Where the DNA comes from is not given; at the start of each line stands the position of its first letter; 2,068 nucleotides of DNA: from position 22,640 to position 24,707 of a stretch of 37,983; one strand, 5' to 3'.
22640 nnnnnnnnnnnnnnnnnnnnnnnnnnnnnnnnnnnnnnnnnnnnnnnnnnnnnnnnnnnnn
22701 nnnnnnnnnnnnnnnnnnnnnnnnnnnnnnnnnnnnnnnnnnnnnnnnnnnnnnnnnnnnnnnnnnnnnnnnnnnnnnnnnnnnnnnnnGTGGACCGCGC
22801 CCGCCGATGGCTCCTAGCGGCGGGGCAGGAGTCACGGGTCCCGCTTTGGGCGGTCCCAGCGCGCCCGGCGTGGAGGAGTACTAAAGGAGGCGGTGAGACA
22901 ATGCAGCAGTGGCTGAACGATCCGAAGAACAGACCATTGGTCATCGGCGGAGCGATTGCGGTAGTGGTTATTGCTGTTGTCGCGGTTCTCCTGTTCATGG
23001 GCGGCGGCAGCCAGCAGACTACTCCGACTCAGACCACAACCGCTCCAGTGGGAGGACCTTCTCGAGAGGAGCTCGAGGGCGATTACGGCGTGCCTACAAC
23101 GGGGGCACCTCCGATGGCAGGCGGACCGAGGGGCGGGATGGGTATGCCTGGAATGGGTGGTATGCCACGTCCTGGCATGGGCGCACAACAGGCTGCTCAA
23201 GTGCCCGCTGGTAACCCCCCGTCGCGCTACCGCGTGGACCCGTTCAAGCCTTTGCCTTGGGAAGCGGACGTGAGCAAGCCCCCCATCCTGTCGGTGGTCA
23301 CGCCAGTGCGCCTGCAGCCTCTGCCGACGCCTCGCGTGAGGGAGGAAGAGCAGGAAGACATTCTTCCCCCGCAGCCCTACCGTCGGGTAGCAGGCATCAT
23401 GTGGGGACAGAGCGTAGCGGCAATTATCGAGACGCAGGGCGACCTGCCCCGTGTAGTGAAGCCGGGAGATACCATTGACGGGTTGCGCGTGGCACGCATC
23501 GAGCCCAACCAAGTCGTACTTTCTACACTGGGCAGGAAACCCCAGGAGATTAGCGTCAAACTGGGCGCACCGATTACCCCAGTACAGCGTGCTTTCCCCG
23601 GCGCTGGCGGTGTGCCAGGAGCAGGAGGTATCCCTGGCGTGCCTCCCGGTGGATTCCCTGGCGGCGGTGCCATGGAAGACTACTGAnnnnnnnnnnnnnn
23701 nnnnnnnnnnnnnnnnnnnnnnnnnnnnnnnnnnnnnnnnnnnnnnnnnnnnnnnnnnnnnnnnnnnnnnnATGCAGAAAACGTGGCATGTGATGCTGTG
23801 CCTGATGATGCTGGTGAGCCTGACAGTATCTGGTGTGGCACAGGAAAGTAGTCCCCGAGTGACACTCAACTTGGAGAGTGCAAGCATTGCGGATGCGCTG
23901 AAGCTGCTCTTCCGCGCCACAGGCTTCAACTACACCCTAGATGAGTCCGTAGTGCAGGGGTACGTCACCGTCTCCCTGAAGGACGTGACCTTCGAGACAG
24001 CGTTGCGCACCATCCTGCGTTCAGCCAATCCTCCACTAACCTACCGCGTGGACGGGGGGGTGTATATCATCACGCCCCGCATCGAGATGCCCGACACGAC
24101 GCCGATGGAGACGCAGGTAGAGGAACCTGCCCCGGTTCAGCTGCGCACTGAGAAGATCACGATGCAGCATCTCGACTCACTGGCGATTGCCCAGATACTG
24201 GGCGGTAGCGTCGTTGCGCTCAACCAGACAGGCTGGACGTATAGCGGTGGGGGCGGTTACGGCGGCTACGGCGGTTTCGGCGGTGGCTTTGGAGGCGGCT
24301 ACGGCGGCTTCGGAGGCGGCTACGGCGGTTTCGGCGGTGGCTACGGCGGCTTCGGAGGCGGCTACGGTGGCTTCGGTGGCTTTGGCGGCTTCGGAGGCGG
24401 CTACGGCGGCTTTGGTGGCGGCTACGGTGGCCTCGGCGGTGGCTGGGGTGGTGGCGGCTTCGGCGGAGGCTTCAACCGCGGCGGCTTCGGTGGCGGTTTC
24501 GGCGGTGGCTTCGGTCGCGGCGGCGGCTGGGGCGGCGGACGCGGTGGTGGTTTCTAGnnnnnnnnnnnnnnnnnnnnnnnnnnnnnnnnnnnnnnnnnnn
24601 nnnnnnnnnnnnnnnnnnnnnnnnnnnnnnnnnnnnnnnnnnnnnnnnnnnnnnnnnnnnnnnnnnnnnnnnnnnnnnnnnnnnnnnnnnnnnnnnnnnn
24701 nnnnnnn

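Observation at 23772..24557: Secreted STN-domain protein ending in 104 residues of (GGYGGFG)n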

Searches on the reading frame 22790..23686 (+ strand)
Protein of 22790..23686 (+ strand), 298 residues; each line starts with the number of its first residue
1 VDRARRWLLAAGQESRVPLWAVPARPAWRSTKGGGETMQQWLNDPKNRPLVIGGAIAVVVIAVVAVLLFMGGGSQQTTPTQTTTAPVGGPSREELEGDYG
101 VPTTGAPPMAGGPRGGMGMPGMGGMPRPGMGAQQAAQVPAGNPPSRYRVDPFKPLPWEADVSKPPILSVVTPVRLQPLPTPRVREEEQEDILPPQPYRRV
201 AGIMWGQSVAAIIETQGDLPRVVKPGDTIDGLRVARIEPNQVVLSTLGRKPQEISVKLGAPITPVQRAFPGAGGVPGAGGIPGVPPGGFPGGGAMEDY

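Call 3: search_protein_families(library=pfam, proteins=[window:22790-23686:+], max_evalue=0.1)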
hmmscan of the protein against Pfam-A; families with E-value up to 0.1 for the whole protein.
window:22790-23686:+ (298 aa): 2 families
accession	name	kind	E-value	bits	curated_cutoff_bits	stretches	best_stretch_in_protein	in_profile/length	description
PF23862.1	CdsD_C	-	0.005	17.3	27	1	221-250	23-52/56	CdsD C-terminal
PF16537.11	T2SSB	-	0.008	16.3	28.4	1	223-248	27-53/60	Type II secretion system protein B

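Call 8: search_protein_families(library=ncbifam, proteins=[window:22790-23686:+], max_evalue=0.1)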
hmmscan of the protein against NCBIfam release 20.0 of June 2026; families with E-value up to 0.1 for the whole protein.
window:22790-23686:+ (298 aa): 5 families
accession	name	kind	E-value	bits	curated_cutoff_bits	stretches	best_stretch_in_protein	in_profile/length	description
NF041515.1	GspC_delta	equivalog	0.00053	19.8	150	1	207-250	116-158/311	type II secretion system protein GspC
NF033761.1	gliding_GltJ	equivalog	0.011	14.8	450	1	44-183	366-495/671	adventurous gliding motility protein GltJ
NF038083.1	CU044_5270_fam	subfamily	0.012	15.4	100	1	47-91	29-75/284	CU044_5270 family protein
NF051431.1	Rv0361_Cterm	subfamily_domain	0.037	14.2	37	1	47-79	2-35/140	Rv0361 family membrane protein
TIGR03021.1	pilP_fam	equivalog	0.065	14.3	34.65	0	222-245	94-119/119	type IV pilus biogenesis protein PilP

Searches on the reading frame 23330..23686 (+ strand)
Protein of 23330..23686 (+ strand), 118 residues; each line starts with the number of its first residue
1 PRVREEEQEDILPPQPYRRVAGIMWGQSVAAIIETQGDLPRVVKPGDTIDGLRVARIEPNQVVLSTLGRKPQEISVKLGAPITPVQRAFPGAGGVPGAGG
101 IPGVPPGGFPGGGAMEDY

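Call 65: search_solved_structures(query=window:23330-23686:+, max_evalue=10, show_alignments=1)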
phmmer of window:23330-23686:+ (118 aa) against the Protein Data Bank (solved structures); distinct sequences matched with E-value up to 10: 1.
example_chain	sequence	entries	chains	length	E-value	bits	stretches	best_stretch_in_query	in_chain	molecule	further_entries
1ud0_A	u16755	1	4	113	0.15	15.5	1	97-115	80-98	70 kDa heat-shock-like protein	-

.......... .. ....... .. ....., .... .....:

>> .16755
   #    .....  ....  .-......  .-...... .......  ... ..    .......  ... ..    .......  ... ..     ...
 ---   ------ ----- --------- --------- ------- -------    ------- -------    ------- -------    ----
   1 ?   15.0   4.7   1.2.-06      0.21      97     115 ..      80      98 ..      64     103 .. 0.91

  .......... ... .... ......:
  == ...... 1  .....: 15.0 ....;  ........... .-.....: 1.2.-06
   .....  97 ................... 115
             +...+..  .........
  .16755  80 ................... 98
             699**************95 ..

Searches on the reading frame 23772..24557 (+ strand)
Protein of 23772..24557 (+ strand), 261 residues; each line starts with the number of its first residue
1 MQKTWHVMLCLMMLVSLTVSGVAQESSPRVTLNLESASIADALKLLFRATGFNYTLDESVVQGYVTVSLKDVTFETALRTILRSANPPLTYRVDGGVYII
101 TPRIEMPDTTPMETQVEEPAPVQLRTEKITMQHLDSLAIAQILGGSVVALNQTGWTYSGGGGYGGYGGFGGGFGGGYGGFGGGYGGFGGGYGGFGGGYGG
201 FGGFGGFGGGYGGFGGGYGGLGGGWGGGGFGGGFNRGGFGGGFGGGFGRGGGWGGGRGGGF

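Call 3: search_protein_families(library=pfam, proteins=[window:23772-24557:+], max_evalue=0.1)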
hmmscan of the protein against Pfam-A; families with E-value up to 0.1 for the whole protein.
window:23772-24557:+ (261 aa): 1 family
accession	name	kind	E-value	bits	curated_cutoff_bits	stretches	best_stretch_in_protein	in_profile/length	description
PF07660.19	STN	-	9.9e-11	41.7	28.4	2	28-58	14-44/52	Secretin and TonB N terminus short domain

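Call 8: search_protein_families(library=ncbifam, proteins=[window:23772-24557:+], max_evalue=0.1)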
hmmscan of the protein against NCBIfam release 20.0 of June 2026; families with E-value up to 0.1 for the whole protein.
window:23772-24557:+ (261 aa): 4 families
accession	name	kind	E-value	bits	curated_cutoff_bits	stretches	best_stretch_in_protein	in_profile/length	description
TIGR02515.1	IV_pilus_PilQ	subfamily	4e-10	39.3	284.35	1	29-144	3-117/428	type IV pilus secretin PilQ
NF010083.0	PRK13568.1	equivalog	1.2e-05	24.3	554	1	13-143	11-140/419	DNA uptake porin HofQ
NF007851.2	PRK10560.1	exception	0.00049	19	598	1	12-139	7-132/412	DNA uptake porin HofQ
TIGR02517.1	type_II_gspD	equivalog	0.057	11.9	351.35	1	32-143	1-116/600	type II secretion system secretin GspD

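Call 11: find_encoding_contigs(protein=window:23772-24557:+, flank=10000, max_places=4)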
Protein window:23772-24557:+ (261 aa): 2 contigs read that carry it; 2 places shown.
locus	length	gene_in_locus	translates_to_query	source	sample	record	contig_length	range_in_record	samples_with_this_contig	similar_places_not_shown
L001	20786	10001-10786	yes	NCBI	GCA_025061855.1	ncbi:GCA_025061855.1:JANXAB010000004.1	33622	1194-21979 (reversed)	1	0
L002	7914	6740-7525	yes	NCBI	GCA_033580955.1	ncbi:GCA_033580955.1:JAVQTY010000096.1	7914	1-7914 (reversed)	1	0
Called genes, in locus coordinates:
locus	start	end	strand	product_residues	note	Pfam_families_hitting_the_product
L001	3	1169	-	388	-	PF01408:GFO_IDH_MocA, PF02894:GFO_IDH_MocA_C, PF22725:GFO_IDH_MocA_C3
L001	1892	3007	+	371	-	PF02073:Peptidase_M29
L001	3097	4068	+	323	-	PF00294:PfkB, PF01256:Carb_kinase, PF08543:Phos_pyr_kin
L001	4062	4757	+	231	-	PF03167:UDG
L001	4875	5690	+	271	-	PF12706:Lactamase_B_2, PF23023:Anti-Pycsar_Apyc1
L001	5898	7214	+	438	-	PF11104:PilM_2, PF06723:MreB_Mbl (faint), PF14450:FtsA, PF11104:PilM_2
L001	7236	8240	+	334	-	-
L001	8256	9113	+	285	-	-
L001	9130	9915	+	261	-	-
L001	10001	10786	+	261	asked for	-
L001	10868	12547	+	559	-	PF03958:Secretin_N (weak), PF00263:Secretin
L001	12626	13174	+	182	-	PF13238:AAA_18 (faint), PF01202:SKI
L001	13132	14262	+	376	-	PF00465:Fe-ADH, PF13685:Fe-ADH_2, PF01761:DHQ_synthase, PF24621:DHQS_C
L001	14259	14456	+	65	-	-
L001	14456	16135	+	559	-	PF00069:Pkinase, PF07714:PK_Tyr_Ser-Thr, PF03793:PASTA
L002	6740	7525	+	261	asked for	-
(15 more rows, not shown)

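Call 34: predict_structure(alignment_id=A2)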
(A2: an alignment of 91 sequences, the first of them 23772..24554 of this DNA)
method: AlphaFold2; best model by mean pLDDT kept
length: 261 residues; sequences in the alignment: 91
mean_pLDDT: 61.2   pTM: 0.37
mean pLDDT of the five models: 61.2, 60.7, 60.7, 59.6, 57.9
residues with pLDDT >= 90: 63; 70-90: 27; 50-70: 48; < 50: 123
segments of 3 or more residues with pLDDT < 50: 22-24, 111-119, 146-198, 200-203, 208-213, 215-255
pLDDT, mean of each block of 10 residues (from residue 1): 72 66 66 92 94 91 91 95 92 94 71 46 58 63 54 41 38 38 40 40 41 43 37 41 42 47 46
secondary structure, 60 per line:
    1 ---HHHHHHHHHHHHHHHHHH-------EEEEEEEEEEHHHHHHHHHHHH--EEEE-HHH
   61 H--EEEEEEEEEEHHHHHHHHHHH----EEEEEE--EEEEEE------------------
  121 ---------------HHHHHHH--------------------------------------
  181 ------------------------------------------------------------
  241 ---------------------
elements in order: H4-21 E29-38 H39-50 E53-56 H58-61 E64-73 H74-84 E89-94 E97-102 H136-142

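Call 38: fold_search(model_id=the predicted structure, library=pdb)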
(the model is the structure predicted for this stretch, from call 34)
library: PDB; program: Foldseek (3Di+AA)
matches with E <= 10: 151; with E <= 0.001: 4
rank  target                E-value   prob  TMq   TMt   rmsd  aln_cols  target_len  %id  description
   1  4ar0_MODEL_1_A        8.5e-06  1.00  0.28  0.54  12.3       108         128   25  N0 domain of Neisseria meningitidis Pilus assembly protein PilQ (released 2012-10-17)
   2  4av2_A                9.2e-05  1.00  0.26  0.25   2.1        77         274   28  Single particle electron microscopy of PilQ dodecameric complexes from Neisseria meningitidis. (released 2012-10-17)
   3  7pmp_MODEL_1_A        1.4e-04  1.00  0.26  0.55  10.8       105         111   21  Solution structure of Legionella pneumophila LspD (released 2022-09-14)
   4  7mud_Ad               2.5e-04  1.00  0.26  0.47  15.6       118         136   14  Legionella pneumophila Dot/Icm T4SS OMC (released 2021-10-06)
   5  6x62_Ad               1.2e-03  1.00  0.24  0.43  16.9       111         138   17  Legionella pneumophila Dot T4SS OMC (released 2020-09-30)
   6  3jc8_Qa               1.5e-03  1.00  0.26  0.16   1.6        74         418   26  Architectural model of the type IVa pilus machine in a piliated state (released 2016-03-16)
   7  6x62_AD               1.5e-03  1.00  0.26  0.46  15.3       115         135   15  Legionella pneumophila Dot T4SS OMC (released 2020-09-30)
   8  6w6m_A                1.6e-03  1.00  0.25  0.16   1.8        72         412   32  Single particle cryoEM structure of V. cholerae Type IV competence pilus secretin PilQ (released 2020-10-14)
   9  4m0h_A                1.9e-03  1.00  0.26  0.31   1.7        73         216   19  Crystal structure of a putative anti-sigma factor (BDI_1681) from Parabacteroides distasonis ATCC 8503 at 2.50 A resol (released 2013-10-16)
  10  4ec5_B                1.9e-03  1.00  0.25  0.31   2.0        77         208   22  Crystal structure of the S210C (dimer) mutant from the N-terminal domain of the secretin XcpQ from Pseudomonas aerugin (released 2012-12-05)
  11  5ngi_B                1.9e-03  1.00  0.26  0.31   3.1        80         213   22  Structure of XcpQN012 (released 2018-01-24)
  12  7muc_Ad               1.9e-03  1.00  0.26  0.46  15.6       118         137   14  Legionella pneumophila Dot/Icm T4SS C1 Reconstruction (released 2021-10-06)
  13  8eon_E                1.9e-03  1.00  0.23  0.21   6.4        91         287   18  Pseudomonas phage E217 baseplate complex (released 2023-07-26)
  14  7aef_q                2.1e-03  1.00  0.25  0.12   3.4        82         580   21  Cryo-EM structure of an extracellular contractile injection system in marine bacterium Algoriphagus machipongonensis,  (released 2022-02-23)
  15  4m0h_B                2.2e-03  1.00  0.26  0.31   1.6        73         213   19  Crystal structure of a putative anti-sigma factor (BDI_1681) from Parabacteroides distasonis ATCC 8503 at 2.50 A resol (released 2013-10-16)
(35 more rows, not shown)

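Call 66: search_protein_families(library=pfam, alignment_id=A2, max_evalue=0.001)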
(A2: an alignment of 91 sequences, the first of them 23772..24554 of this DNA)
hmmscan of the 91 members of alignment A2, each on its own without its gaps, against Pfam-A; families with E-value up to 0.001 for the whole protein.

A. member 1, window:23772-24554:+ (261 aa): 1 family
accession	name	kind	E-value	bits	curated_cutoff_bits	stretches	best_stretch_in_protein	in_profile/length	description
PF07660.19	STN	-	9.9e-11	41.7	28.4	2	28-58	14-44/52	Secretin and TonB N terminus short domain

B. families by the number of members that match (of 91 scanned): 2 families
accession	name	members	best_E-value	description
PF07660.19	STN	91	6.6e-13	Secretin and TonB N terminus short domain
PF21305.2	type_II_gspD_N0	6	0.0005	GspD-like, N0 domain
